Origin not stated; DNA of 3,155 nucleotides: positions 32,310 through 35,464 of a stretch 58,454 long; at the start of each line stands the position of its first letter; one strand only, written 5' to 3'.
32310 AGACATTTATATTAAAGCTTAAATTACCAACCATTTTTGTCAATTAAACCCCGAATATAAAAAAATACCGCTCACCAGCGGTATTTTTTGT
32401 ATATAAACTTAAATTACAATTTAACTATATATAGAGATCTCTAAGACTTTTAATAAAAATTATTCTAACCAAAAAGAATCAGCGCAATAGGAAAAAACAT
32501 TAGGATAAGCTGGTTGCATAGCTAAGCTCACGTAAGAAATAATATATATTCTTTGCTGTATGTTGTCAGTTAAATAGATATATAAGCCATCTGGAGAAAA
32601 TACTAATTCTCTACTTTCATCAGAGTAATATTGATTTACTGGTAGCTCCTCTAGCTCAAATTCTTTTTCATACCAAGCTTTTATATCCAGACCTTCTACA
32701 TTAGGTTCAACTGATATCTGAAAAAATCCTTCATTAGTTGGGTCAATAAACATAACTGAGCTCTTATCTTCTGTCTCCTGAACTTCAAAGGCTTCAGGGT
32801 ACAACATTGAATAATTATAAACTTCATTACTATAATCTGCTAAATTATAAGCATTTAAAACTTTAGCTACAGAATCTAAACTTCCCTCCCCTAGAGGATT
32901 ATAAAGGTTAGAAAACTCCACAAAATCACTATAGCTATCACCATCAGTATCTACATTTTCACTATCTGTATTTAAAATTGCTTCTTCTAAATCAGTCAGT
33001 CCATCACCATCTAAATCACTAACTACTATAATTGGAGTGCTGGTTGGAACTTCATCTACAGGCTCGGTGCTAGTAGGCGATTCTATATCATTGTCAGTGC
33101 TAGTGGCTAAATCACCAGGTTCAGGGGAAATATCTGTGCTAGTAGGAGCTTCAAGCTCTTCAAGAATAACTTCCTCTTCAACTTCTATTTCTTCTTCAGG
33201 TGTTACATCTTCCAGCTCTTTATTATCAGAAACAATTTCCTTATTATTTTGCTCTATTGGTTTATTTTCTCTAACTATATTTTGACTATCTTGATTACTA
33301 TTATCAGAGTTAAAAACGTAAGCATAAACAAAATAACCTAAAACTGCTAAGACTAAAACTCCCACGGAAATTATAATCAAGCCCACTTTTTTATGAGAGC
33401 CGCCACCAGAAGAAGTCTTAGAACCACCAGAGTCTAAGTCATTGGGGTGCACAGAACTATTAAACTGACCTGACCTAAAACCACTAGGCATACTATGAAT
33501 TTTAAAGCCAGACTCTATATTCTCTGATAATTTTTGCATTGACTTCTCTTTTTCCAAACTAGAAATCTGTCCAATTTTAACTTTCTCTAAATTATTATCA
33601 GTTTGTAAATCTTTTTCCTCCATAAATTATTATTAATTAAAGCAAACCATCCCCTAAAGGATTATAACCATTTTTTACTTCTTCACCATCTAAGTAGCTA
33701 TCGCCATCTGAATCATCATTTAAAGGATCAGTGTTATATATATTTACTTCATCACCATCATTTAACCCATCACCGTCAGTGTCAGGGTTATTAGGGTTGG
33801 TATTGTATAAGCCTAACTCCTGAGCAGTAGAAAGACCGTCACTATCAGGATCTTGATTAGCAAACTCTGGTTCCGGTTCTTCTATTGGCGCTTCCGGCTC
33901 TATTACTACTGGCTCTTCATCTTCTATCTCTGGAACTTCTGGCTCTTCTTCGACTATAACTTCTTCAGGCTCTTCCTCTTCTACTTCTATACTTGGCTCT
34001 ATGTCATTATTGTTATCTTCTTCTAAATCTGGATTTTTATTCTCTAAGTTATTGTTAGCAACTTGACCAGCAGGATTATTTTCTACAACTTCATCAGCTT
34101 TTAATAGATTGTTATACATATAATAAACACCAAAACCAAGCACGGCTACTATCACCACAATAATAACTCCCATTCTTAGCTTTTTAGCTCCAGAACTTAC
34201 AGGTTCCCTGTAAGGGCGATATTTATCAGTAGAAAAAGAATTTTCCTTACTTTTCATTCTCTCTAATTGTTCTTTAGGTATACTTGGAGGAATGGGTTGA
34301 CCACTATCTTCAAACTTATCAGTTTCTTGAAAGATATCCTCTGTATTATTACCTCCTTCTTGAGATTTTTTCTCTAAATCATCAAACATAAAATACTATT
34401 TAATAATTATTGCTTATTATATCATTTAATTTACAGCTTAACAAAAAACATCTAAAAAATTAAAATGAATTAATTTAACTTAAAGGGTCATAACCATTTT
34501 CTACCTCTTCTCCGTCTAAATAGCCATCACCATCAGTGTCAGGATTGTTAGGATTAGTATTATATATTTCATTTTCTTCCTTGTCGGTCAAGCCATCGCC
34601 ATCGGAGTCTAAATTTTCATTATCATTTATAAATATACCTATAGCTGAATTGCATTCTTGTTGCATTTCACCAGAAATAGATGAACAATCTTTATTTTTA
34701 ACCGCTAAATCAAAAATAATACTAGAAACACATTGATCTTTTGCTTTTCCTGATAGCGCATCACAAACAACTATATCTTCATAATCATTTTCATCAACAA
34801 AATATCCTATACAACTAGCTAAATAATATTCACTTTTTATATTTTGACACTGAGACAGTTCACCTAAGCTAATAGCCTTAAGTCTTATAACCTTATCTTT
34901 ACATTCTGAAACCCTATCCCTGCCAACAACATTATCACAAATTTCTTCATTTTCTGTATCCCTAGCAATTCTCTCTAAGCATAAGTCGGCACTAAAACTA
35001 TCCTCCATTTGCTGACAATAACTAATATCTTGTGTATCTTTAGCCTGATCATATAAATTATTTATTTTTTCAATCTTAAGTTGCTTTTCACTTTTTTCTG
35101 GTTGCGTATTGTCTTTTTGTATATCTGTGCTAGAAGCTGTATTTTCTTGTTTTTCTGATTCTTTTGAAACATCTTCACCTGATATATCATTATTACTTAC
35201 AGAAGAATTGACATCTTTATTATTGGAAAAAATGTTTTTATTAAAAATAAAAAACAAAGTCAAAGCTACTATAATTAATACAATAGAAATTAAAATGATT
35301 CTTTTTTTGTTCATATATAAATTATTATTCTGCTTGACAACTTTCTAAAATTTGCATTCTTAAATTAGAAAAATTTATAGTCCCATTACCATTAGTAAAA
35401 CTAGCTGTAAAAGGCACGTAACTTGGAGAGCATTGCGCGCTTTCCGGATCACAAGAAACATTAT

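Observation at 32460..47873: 15.4-kb co-directional block of seven genes encoding only exported or membrane-anchored proteins: candidate uncharacterised cell-surface fibre or adhesion apparatus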

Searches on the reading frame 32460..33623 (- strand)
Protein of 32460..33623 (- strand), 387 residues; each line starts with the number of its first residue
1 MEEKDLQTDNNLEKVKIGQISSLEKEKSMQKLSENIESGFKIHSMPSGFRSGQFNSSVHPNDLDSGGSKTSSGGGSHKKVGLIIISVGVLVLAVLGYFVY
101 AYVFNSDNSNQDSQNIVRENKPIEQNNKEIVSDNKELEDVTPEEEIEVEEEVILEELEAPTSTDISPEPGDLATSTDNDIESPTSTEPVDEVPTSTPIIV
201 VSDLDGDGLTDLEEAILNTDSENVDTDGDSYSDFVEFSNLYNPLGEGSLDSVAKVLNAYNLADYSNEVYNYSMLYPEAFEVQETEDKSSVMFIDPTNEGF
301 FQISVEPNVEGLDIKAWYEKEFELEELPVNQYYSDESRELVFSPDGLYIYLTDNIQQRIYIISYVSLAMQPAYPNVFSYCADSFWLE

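Call 5: search_protein_families(library=pfam, proteins=[window:32460-33623:-], max_evalue=0.01)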
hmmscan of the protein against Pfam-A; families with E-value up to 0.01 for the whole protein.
window:32460-33623:- (387 aa): 1 family
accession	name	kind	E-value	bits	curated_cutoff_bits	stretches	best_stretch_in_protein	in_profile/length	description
PF18884.5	TSP3_bac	-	0.0056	16.9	25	1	203-220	1-18/22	Bacterial TSP3 repeat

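Call 6: search_protein_families(library=ncbifam, proteins=[window:32460-33623:-], max_evalue=0.01)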
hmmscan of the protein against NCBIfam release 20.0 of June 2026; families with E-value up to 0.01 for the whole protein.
window:32460-33623:- (387 aa): 5 families
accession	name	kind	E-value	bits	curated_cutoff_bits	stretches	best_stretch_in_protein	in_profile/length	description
TIGR04526.1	predic_Ig_block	subfamily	0.00011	21.3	150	1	78-188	3-118/693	putative immunoglobulin-blocking virulence protein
NF047639.1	throspo3_MtsD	equivalog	0.00028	19.2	800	1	193-244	450-501/651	cell-cell cohesion protein MtsD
NF033598.2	elast_bind_EbpS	equivalog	0.00055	19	300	1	67-138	295-366/498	elastin-binding protein EbpS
NF038218.1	IcmG_DotF_IVB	equivalog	0.0065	16.2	200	0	81-150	49-120/266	type IVB secretion system protein IcmG/DotF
NF033765.2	gliding_CglD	equivalog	0.0086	13.9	400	1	178-248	245-311/1124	adventurous gliding motility lipoprotein CglD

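Call 77: find_homologous_proteins(query=window:32460-33623:-, max_evalue=0.001)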
Query window:32460-33623:- (387 aa): 49 proteins with E <= 0.001 among 4216 candidates.
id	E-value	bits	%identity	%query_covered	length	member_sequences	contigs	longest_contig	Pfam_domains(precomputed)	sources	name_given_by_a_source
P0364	2.2e-247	838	100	100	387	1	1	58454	-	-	-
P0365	1.7e-154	532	68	100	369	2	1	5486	PF18884.6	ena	-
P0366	4.3e-147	508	64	99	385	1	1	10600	PF18884.6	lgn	-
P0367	6.7e-91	323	47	98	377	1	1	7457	PF18884.6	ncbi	-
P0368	6.1e-88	313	46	97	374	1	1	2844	PF18884.6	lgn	-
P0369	2.7e-79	285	46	98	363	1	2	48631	-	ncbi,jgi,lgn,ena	-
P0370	1.8e-72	263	42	96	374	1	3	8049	-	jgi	jgi:hypothetical protein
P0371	6.0e-72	261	42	96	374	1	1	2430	-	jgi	jgi:hypothetical protein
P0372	2.3e-34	137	30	93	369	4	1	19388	PF18884.6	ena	-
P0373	7.2e-32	129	30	94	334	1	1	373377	PF18884.6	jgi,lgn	jgi:hypothetical protein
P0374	1.8e-30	124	37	48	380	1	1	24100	PF18884.6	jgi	jgi:hypothetical protein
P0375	3.9e-24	104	30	89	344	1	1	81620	-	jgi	jgi:hypothetical protein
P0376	1.2e-20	92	35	48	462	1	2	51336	-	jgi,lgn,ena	-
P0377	2.8e-16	78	52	13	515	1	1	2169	PF18884.6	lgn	-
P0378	4.3e-14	70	27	73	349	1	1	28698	-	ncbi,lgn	-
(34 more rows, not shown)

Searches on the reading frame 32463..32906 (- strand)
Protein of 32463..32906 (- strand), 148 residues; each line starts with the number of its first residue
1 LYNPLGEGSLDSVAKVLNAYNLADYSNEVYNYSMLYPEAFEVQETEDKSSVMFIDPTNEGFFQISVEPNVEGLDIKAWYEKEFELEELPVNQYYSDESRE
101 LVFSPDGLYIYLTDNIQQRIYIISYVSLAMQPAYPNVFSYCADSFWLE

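Call 57: search_protein_families(library=pfam, max_evalue=1, proteins=[window:32463-32906:-])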
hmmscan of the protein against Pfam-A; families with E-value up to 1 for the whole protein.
seq(148 aa): 0 families

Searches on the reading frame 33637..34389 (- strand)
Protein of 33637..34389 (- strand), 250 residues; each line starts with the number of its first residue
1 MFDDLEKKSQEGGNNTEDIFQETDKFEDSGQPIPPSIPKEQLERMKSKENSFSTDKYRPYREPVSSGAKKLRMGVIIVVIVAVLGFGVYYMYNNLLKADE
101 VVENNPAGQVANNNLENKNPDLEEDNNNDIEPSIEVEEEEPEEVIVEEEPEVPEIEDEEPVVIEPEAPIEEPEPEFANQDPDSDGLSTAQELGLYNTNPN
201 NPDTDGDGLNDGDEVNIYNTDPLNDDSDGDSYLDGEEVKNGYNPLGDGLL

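Call 5: search_protein_families(library=pfam, proteins=[window:33637-34389:-], max_evalue=0.01)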
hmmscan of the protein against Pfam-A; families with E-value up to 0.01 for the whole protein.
window:33637-34389:- (250 aa): 1 family
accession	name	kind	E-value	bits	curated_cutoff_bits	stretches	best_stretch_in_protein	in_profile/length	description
PF18884.5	TSP3_bac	-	7.9e-09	35.6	25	1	203-224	1-21/22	Bacterial TSP3 repeat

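Call 6: search_protein_families(library=ncbifam, proteins=[window:33637-34389:-], max_evalue=0.01)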
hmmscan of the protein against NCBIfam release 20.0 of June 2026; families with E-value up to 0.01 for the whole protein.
window:33637-34389:- (250 aa): 3 families
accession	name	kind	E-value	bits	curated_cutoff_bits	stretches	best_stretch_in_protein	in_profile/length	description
NF033765.2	gliding_CglD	equivalog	1.1e-06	26.7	400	1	175-241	172-244/1124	adventurous gliding motility lipoprotein CglD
TIGR04526.1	predic_Ig_block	subfamily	1.3e-05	24.4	150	1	74-179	11-119/693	putative immunoglobulin-blocking virulence protein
NF047639.1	throspo3_MtsD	equivalog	0.0073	14.5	800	1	179-244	459-527/651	cell-cell cohesion protein MtsD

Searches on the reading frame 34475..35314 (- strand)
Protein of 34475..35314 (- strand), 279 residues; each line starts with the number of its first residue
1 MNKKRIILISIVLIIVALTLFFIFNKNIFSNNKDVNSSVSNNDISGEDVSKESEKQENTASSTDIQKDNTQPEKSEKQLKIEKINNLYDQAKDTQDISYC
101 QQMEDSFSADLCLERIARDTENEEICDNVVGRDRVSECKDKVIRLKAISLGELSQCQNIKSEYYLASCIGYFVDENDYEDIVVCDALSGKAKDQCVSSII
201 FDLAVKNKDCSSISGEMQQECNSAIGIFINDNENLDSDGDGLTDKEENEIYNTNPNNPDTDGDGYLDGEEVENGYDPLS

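Call 5: search_protein_families(library=pfam, proteins=[window:34475-35314:-], max_evalue=0.01)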
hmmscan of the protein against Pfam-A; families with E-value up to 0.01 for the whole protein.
window:34475-35314:- (279 aa): 7 families
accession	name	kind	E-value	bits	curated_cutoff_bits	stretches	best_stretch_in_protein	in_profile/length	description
PF18884.5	TSP3_bac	-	3.2e-13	49.7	25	2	236-258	1-22/22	Bacterial TSP3 repeat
PF13623.11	SurA_N_2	-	0.0005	20.4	28.5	1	3-86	6-92/145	SurA-like N-terminal domain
PF11337.13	DUF3139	-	0.0014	19.6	27.3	1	1-60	1-64/83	Protein of unknown function (DUF3139)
PF12685.13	SpoIIIAH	-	0.0032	17.9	30.6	1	4-139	1-115/191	SpoIIIAH-like protein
PF13624.11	SurA_N_3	-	0.0037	17.5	27.2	1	3-91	8-95/162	SurA-like N-terminal domain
PF05434.16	Tmemb_9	-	0.0059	16.9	28.6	0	6-90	55-141/145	TMEM9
PF12698.13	ABC2_membrane_3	-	0.0063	16.1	31.6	1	4-86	1-81/347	ABC-2 family transporter protein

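Call 6: search_protein_families(library=ncbifam, proteins=[window:34475-35314:-], max_evalue=0.01)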
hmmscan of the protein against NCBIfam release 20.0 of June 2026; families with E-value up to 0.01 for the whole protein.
window:34475-35314:- (279 aa): 5 families
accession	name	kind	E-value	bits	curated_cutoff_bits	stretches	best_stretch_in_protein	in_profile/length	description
NF033765.2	gliding_CglD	equivalog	4.4e-06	24.8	400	1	208-272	51-120/1124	adventurous gliding motility lipoprotein CglD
NF042931.1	SAG1386_EF1546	equivalog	0.00022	21.4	80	1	7-76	33-104/158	SAG1386/EF1546 family surface-associated protein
NF038218.1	IcmG_DotF_IVB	equivalog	0.0022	17.7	200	1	2-87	46-129/266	type IVB secretion system protein IcmG/DotF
NF033861.1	sm_mem_Ecr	equivalog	0.0029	17.4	33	1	1-28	1-28/46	Ecr family regulatory small membrane protein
NF053819.1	EF0750_LPXTG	subfamily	0.0031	18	47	1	1-77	1-71/105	EF2685/EF0750 family sortase-dependent surface protein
